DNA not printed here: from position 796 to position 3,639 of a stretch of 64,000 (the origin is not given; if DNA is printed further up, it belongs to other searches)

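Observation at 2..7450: Tandem array of five secreted amidohydrolase paralogs, only one retaining the HxH metal site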

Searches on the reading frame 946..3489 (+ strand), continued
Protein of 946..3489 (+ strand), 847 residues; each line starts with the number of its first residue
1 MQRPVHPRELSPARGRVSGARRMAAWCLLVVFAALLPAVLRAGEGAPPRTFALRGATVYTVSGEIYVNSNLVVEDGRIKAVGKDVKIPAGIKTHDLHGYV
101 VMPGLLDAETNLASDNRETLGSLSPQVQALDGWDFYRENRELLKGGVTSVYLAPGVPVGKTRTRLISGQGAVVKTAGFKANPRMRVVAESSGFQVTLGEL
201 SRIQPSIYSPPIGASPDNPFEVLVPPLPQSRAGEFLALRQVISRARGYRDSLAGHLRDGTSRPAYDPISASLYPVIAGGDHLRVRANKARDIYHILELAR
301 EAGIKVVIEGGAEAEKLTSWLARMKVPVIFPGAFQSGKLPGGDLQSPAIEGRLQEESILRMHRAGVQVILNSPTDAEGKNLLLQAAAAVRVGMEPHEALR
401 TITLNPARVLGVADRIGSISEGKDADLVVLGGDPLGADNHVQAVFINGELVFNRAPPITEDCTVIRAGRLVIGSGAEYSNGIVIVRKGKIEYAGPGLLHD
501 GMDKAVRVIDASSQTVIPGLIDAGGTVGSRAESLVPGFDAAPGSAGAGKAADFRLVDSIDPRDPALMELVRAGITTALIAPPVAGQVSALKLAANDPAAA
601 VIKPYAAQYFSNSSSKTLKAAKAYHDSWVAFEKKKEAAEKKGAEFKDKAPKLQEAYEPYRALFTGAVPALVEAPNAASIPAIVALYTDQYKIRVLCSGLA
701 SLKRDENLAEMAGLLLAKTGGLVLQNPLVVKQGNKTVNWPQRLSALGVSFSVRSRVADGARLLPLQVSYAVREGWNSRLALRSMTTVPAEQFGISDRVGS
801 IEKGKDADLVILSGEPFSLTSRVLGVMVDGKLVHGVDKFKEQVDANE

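Call 73: search_solved_structures(query=A1, max_evalue=0.001)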
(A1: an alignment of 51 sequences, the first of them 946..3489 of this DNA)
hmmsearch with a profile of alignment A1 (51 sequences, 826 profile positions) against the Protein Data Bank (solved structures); distinct sequences matched with E-value up to 0.001: 147 (the best 60 are shown).
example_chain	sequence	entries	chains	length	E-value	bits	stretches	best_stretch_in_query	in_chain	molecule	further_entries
3ooq_A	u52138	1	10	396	1.3e-86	294.5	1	34-430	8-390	amidohydrolase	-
2p9b_A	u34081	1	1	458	1.3e-24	89.4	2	333-432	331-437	Possible prolidase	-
8j85_A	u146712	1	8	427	1.7e-21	79.1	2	725-811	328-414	Amidohydrolase family protein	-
8ihs_A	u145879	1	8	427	2.3e-21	78.6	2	725-811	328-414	Amidohydrolase family protein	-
8ihq_A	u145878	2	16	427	2.8e-21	78.3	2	329-416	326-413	Amidohydrolase family protein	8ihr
3mtw_A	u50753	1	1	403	5.7e-21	77.3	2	236-417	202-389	L-Arginine carboxypeptidase Cc2672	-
9l36_A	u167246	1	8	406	4.2e-20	74.4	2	327-416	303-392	Amidohydrolase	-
9l6p_A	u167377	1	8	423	4.7e-19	71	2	322-428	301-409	LlADH-WT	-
9kov_A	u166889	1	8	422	5e-19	70.9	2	323-419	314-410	trum-mut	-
2qs8_A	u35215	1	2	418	5.5e-19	70.8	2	727-812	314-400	Xaa-Pro Dipeptidase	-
9l2t_G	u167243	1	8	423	8.8e-19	70.1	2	320-428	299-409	Amide hydrolase LlADH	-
3be7_A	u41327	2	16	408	2.3e-18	68.7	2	355-819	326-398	Zn-dependent arginine carboxypeptidase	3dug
4v1x_A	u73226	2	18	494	5.4e-18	67.5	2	435-551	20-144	ATRAZINE CHLOROHYDROLASE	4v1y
4ub9_A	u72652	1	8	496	3.9e-17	64.6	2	30-133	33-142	Molinate hydrolase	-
8yak_A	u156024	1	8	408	7.4e-17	63.7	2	327-423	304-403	Imidazolonepropionase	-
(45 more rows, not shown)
